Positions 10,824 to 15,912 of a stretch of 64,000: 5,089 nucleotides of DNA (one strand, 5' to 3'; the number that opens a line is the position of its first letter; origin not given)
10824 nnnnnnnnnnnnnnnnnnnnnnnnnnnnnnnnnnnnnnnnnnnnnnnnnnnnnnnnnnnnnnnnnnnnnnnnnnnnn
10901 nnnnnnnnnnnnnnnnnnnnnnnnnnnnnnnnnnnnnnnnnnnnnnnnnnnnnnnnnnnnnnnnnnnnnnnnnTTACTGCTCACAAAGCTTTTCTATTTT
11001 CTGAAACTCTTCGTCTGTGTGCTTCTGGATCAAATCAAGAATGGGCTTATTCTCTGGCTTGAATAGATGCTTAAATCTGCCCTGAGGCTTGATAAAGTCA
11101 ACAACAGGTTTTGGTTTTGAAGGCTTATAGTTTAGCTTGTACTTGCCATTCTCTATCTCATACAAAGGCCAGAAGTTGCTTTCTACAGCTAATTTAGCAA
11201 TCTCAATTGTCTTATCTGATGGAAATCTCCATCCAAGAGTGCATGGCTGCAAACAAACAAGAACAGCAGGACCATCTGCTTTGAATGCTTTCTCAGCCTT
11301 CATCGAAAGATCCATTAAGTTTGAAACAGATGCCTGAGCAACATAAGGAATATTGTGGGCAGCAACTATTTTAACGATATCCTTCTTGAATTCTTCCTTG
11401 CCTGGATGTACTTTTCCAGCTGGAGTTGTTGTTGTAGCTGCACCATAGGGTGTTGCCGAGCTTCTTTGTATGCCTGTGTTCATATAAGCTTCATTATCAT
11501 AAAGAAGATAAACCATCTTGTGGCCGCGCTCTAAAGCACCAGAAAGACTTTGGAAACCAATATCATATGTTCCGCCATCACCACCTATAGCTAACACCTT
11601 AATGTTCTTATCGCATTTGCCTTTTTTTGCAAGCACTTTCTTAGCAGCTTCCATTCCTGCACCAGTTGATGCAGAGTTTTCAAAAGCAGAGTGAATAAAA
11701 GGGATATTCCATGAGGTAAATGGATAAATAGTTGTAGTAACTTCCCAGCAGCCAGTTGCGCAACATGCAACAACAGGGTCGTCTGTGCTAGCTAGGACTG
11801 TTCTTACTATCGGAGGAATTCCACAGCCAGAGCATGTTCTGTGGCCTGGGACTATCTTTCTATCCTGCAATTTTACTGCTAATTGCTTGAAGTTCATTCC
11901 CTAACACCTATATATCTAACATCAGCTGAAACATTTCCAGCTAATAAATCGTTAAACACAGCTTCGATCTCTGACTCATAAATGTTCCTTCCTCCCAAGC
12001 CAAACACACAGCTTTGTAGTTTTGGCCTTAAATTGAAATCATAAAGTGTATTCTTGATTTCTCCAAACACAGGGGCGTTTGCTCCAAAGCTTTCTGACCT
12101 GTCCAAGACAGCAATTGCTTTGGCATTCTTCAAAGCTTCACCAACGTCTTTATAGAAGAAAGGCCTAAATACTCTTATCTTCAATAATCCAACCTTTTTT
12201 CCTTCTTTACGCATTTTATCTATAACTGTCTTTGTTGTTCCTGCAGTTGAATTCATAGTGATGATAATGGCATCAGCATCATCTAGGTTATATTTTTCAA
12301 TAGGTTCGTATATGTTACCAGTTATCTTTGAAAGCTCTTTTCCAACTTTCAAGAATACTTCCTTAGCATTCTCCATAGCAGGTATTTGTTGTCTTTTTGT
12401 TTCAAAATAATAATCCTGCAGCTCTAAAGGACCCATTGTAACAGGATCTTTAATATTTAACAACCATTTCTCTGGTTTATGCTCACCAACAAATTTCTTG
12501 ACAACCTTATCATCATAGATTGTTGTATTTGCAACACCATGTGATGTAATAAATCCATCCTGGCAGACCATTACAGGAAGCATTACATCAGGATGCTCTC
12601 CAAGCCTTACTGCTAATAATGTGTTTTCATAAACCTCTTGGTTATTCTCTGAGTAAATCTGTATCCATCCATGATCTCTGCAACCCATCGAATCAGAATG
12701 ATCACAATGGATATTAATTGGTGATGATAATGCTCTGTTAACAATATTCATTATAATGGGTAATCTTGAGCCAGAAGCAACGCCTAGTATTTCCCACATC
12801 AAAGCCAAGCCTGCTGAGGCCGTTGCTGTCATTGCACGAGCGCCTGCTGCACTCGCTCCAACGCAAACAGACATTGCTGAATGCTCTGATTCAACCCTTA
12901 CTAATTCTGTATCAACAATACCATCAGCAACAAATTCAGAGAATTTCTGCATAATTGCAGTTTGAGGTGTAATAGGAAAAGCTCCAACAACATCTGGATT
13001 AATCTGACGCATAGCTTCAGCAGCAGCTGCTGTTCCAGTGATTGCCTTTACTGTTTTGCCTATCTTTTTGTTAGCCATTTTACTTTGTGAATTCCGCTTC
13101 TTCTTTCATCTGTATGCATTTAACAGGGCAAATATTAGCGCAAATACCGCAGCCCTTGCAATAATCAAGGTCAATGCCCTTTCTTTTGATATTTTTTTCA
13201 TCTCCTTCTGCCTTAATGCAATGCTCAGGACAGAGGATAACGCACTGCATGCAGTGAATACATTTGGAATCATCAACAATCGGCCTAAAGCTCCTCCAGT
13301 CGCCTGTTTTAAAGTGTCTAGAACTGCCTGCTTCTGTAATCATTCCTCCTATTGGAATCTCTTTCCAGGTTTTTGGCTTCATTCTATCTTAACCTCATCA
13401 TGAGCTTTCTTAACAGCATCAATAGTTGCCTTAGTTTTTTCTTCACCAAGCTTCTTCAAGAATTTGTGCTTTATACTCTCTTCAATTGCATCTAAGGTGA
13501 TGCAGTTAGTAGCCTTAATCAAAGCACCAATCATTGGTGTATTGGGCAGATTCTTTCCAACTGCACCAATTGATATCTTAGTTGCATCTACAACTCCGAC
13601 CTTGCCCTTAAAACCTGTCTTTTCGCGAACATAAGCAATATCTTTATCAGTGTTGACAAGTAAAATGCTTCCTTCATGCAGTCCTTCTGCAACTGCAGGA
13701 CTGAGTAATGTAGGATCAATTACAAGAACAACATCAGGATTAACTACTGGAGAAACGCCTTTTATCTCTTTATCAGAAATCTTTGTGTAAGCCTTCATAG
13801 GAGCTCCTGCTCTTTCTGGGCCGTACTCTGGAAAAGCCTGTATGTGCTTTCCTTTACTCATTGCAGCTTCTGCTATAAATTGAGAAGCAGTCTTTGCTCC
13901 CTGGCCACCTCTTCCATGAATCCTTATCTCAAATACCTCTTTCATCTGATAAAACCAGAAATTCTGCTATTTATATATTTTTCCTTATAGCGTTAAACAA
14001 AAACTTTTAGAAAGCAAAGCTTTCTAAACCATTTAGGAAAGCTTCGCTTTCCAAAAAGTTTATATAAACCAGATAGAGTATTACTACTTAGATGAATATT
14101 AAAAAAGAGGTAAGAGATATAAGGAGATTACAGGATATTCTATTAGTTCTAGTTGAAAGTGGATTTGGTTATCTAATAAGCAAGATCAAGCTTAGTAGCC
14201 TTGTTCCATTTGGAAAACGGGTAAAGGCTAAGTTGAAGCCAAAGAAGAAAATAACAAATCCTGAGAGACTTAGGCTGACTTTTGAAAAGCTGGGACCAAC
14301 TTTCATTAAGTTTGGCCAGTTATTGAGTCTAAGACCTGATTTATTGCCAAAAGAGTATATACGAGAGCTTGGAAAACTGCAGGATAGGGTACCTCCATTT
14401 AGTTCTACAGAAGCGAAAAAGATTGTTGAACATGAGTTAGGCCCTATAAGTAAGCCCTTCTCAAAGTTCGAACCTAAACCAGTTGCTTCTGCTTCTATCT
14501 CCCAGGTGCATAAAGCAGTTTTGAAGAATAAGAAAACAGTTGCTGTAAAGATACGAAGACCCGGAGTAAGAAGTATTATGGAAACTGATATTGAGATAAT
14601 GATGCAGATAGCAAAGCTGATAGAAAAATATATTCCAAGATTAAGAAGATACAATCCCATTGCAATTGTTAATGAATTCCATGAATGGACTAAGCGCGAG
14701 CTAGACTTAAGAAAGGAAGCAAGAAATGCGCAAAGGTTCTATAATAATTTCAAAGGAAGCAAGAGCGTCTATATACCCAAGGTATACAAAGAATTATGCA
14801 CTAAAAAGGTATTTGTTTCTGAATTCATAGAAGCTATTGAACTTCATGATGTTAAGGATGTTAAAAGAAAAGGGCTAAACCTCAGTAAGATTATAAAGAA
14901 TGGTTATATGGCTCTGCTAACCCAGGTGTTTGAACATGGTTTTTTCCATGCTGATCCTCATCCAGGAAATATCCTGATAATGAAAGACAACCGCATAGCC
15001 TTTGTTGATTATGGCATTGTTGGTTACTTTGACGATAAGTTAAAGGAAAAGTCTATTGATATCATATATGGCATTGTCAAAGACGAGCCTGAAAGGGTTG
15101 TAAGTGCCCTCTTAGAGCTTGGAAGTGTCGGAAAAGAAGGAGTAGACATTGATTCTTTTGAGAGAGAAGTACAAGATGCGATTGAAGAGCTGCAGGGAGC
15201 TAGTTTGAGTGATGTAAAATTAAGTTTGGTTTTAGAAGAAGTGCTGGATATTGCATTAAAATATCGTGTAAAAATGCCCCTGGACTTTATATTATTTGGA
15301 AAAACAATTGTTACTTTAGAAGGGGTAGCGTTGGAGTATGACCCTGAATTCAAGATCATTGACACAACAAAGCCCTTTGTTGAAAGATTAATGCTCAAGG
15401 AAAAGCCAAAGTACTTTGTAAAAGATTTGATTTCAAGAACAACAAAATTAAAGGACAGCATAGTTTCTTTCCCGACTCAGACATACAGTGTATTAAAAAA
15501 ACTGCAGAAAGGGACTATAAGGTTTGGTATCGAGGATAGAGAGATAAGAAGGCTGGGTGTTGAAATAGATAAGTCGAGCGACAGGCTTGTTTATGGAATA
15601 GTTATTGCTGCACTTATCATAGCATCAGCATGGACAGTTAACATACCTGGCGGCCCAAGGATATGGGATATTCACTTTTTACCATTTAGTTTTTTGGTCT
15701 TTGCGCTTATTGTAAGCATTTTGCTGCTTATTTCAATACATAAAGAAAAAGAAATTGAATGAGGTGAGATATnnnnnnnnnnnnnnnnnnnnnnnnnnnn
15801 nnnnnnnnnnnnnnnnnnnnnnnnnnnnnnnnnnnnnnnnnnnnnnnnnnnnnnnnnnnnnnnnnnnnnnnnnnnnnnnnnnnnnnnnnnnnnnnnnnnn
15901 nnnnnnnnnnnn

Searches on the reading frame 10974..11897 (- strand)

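Call 37: search_protein_families(library=pfam, proteins=[window:10974-11897:-], max_evalue=0.00001)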
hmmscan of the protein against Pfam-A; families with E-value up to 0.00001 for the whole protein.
window:10974-11897:- (307 aa): 1 family
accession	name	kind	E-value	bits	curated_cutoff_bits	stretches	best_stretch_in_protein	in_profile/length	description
PF02775.26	TPP_enzyme_C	-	1.3e-20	74.2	21.9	1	49-214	3-150/151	Thiamine pyrophosphate enzyme, C-terminal TPP binding domain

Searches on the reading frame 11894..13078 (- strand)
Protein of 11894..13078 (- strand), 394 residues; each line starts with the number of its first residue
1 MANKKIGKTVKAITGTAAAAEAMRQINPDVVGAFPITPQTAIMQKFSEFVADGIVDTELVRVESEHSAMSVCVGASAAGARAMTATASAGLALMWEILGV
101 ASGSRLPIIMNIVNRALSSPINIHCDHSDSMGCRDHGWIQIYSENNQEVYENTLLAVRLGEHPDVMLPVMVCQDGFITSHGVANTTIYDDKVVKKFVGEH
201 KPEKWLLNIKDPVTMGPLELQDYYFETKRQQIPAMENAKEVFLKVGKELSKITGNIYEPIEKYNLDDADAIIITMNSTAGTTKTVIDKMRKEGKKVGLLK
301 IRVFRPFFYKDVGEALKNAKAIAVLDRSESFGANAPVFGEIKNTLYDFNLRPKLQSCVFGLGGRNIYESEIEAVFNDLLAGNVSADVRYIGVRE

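Call 37: search_protein_families(library=pfam, proteins=[window:11894-13078:-], max_evalue=0.00001)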
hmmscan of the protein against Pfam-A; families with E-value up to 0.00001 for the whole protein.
window:11894-13078:- (394 aa): 2 families
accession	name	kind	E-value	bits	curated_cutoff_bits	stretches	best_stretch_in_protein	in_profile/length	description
PF01855.24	POR_N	-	3.7e-73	246.5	27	1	21-245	1-229/231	Pyruvate flavodoxin/ferredoxin oxidoreductase, thiamine diP-bdg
PF17147.9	PFOR_II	-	3.6e-27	95.1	27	1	268-370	1-101/102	Pyruvate:ferredoxin oxidoreductase core domain II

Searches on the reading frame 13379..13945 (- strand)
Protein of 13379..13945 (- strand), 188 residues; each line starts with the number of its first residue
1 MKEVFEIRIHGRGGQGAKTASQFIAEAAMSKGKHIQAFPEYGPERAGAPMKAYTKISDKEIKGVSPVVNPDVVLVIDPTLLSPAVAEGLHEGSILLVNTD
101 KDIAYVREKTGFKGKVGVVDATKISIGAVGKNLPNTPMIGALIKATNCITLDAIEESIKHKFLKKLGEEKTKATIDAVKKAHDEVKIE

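Call 37: search_protein_families(library=pfam, proteins=[window:13379-13945:-], max_evalue=0.00001)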
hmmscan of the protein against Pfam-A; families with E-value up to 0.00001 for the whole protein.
window:13379-13945:- (188 aa): 1 family
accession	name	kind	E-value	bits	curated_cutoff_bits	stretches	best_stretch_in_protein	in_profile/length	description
PF01558.24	POR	-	3.4e-36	125.5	27.4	1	13-181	1-171/173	Pyruvate ferredoxin/flavodoxin oxidoreductase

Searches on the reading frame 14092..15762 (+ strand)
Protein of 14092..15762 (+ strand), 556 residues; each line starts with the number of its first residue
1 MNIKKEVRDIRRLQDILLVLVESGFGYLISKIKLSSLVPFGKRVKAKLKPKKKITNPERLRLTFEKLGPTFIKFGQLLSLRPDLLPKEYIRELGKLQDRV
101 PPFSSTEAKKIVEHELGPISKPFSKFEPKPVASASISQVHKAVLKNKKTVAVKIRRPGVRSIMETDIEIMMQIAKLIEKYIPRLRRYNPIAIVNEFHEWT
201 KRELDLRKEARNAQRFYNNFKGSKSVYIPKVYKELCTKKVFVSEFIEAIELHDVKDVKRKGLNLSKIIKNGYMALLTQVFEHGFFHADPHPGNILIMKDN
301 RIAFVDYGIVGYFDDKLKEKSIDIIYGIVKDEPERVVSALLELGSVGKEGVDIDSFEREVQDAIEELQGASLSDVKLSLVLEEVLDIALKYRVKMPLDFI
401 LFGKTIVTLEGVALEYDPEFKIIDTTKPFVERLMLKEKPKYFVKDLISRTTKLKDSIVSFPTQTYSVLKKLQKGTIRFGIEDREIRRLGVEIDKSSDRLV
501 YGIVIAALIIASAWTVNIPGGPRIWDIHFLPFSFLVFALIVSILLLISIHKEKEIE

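Call 37: search_protein_families(library=pfam, proteins=[window:14092-15762:+], max_evalue=0.00001)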
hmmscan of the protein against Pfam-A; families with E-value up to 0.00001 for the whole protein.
window:14092-15762:+ (556 aa): 1 family
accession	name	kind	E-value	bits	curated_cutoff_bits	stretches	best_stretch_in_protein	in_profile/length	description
PF03109.22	ABC1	-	1.4e-77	260.6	22.9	1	95-338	1-242/244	ABC1 atypical kinase-like domain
